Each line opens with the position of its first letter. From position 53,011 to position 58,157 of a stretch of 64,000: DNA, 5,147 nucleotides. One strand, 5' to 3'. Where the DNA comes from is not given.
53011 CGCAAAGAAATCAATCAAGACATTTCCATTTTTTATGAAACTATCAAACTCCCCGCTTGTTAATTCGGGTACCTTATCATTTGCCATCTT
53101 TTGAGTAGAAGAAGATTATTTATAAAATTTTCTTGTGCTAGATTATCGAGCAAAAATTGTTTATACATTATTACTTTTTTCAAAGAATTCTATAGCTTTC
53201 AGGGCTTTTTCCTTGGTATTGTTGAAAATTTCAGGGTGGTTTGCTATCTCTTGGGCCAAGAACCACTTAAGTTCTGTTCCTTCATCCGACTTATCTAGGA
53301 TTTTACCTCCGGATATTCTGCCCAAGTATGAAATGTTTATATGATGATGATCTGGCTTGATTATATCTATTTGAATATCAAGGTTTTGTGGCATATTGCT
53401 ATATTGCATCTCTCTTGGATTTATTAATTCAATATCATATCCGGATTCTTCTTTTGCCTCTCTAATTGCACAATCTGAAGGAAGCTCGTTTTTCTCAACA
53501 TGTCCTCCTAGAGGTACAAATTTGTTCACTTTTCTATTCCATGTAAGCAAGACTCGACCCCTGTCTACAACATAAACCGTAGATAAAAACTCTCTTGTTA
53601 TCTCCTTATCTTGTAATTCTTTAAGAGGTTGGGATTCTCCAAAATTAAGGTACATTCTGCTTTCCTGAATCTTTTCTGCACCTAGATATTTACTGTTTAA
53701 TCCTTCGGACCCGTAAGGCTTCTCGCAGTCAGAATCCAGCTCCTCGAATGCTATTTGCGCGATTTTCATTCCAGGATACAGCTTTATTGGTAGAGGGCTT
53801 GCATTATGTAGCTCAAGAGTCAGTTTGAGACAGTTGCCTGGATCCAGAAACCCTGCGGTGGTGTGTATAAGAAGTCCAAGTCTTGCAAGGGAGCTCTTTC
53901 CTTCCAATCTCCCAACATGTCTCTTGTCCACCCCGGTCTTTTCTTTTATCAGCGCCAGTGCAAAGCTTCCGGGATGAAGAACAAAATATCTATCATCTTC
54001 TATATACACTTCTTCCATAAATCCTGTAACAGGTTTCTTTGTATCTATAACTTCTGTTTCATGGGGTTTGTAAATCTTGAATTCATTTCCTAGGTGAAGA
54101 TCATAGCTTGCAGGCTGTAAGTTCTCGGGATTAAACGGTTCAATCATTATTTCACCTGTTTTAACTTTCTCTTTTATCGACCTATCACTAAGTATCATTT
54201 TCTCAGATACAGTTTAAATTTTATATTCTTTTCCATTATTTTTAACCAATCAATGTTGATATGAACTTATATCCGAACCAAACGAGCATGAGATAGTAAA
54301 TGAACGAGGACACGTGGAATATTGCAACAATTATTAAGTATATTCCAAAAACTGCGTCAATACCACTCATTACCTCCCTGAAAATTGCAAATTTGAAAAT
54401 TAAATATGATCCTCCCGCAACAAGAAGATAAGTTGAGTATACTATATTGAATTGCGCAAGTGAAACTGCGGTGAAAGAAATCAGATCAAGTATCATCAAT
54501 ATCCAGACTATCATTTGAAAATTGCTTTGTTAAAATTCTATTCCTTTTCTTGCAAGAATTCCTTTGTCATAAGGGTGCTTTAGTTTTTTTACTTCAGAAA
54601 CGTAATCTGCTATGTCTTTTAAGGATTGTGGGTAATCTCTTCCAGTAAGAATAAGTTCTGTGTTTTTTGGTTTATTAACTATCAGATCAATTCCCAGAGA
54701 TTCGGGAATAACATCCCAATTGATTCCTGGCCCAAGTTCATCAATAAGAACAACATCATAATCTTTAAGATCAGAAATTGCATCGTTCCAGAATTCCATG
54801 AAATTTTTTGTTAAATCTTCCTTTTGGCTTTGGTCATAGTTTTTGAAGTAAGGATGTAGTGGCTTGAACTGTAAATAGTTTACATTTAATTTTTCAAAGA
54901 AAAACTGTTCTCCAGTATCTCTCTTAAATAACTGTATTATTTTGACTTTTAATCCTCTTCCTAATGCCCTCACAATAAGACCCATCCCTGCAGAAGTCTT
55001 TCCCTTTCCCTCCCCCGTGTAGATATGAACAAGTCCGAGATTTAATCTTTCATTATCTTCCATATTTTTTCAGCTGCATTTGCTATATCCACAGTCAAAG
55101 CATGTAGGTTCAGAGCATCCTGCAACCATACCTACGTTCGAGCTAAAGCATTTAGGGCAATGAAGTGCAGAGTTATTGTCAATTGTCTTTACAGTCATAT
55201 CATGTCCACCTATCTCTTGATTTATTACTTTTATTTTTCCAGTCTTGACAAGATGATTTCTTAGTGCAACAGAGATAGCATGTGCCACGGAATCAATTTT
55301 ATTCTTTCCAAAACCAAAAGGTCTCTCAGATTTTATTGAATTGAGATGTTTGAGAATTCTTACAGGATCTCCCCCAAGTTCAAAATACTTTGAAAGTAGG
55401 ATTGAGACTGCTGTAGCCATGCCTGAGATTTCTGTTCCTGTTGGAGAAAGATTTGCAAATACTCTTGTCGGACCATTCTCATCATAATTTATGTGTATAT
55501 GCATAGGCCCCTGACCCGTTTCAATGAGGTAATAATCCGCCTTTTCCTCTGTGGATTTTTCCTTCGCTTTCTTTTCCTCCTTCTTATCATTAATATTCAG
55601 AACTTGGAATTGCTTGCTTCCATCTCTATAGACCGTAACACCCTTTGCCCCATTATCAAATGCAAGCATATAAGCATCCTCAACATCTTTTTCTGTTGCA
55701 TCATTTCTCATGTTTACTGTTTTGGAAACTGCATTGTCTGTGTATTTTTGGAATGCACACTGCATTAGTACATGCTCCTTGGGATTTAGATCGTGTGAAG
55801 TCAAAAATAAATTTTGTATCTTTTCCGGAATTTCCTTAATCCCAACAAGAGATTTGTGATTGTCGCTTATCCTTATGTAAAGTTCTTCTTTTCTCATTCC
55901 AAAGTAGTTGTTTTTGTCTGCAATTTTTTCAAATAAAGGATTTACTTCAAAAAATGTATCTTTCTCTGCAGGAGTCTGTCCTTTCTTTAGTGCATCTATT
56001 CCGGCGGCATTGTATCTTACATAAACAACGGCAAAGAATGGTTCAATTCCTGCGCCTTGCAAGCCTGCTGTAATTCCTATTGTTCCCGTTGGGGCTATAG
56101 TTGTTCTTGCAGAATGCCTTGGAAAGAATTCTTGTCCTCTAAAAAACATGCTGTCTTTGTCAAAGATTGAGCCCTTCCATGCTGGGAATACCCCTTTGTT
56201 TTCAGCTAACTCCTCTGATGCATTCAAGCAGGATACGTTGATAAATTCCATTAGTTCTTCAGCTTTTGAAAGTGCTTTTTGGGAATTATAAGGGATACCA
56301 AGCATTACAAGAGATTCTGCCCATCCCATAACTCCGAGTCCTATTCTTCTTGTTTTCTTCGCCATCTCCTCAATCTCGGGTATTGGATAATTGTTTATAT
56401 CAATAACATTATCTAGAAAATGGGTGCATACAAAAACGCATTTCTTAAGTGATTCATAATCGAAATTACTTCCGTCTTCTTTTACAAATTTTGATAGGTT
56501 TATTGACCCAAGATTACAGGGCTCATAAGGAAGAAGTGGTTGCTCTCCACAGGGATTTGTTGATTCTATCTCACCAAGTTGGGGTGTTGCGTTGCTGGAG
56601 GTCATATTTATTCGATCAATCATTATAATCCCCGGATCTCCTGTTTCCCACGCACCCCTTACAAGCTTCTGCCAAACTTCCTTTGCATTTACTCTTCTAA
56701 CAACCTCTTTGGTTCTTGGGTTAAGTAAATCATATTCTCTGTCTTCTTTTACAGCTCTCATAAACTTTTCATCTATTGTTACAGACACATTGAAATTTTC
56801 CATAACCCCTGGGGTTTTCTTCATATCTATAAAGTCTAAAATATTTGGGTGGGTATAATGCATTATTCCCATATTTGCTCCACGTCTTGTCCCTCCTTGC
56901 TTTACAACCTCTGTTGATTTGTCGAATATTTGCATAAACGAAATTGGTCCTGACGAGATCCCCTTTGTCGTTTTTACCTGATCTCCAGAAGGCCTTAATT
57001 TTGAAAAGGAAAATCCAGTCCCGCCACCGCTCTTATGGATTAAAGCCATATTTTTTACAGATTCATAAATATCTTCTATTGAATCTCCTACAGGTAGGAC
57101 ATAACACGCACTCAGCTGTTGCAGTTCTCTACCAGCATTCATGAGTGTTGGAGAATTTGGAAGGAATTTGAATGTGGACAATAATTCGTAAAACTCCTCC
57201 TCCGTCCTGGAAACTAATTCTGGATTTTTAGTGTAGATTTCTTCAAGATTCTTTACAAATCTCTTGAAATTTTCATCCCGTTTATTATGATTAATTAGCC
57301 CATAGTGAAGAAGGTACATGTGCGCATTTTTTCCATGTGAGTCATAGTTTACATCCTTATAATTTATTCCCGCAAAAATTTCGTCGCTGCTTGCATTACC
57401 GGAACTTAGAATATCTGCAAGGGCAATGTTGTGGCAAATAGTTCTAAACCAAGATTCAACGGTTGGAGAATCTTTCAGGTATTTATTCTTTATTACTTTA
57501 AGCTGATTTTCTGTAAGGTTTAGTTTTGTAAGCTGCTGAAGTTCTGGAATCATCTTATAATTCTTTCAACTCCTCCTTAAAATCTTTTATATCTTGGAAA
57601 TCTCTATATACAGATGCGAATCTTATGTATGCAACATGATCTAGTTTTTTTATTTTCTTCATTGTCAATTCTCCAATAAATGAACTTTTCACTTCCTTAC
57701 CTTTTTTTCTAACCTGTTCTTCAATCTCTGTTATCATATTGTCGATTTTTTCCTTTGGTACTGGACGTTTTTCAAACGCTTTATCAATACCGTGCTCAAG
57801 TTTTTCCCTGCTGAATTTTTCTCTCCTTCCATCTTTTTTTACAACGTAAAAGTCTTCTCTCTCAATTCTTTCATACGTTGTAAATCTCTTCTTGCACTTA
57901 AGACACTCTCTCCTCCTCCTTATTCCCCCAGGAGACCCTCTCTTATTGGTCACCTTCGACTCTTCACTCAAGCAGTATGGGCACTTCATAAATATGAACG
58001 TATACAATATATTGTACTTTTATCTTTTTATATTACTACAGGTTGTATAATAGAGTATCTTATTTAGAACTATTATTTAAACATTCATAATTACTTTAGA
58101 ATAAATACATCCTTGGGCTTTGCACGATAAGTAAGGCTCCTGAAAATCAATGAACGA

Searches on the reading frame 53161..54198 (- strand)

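Call 54: search_protein_families(library=pfam, proteins=[window:53161-54198:-], max_evalue=0.001)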
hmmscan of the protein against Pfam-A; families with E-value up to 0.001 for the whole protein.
window:53161-54198:- (345 aa): 5 families
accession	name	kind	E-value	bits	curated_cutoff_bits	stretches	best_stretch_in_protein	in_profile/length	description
PF22769.1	DCD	-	2.7e-48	164.4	27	1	2-154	1-153/153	dCTP deaminase-like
PF00293.34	NUDIX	-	8.8e-14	52.1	21.1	1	210-327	10-125/134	NUDIX domain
PF22569.1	DCD_C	-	1e-05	25.4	22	1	47-173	49-183/192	2'-deoxycytidine 5'-triphosphate deaminase (DCD), C-terminal domain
PF06559.16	DCD_N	-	0.00011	22.5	21.4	1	2-151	4-160/164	2'-deoxycytidine 5'-triphosphate deaminase (DCD) N-terminal domain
PF00692.24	dUTPase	-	0.00012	22.3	22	0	73-156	25-106/129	dUTPase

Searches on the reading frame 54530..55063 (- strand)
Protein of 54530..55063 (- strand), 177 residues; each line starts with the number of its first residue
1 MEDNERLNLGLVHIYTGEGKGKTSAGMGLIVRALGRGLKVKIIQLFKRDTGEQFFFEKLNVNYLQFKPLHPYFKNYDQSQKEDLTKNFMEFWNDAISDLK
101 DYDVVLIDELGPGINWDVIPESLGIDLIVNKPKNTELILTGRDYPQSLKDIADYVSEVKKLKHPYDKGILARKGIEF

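Call 56: search_protein_families(library=pfam, proteins=[window:54530-55063:-], max_evalue=0.001)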
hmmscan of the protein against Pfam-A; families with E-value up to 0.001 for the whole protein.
window:54530-55063:- (177 aa): 1 family
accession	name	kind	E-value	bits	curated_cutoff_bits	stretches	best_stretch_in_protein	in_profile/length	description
PF02572.21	CobA_CobO_BtuR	-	2.3e-49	168.3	25.7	1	10-177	3-172/172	ATP:corrinoid adenosyltransferase BtuR/CobO/CobP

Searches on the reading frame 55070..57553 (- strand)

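Call 26: search_protein_families(library=pfam, proteins=[window:55070-57553:-], max_evalue=0.001)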
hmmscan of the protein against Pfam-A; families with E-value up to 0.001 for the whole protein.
window:55070-57553:- (827 aa): 3 families
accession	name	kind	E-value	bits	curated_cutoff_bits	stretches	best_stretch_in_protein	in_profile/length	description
PF02867.20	Ribonuc_red_lgC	-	3.6e-127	425.6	23.9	1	148-642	1-523/523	Ribonucleotide reductase, barrel domain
PF00317.26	Ribonuc_red_lgN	-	5e-12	46.2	28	1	12-144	2-76/77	Ribonucleotide reductase, all-alpha domain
PF12637.14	TSCPD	-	1.7e-08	35.1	22.8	1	678-768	8-88/88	TSCPD domain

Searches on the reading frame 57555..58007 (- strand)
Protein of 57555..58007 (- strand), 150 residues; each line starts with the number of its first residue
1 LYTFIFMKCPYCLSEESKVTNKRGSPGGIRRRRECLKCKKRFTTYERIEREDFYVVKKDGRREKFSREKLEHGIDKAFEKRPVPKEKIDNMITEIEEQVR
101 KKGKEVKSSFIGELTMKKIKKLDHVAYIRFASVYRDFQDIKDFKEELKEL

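Call 56: search_protein_families(library=pfam, proteins=[window:57555-58007:-], max_evalue=0.001)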
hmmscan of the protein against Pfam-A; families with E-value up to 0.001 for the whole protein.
window:57555-58007:- (150 aa): 2 families
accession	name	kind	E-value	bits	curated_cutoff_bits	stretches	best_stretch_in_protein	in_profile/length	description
PF03477.21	ATP-cone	-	7.3e-22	78.2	25.8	1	54-139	2-87/88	ATP cone domain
PF22811.2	Zn_ribbon_NrdR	-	3.4e-16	59.3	27.2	1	7-46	1-42/42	Transcriptional repressor NrdR-like, N-terminal domain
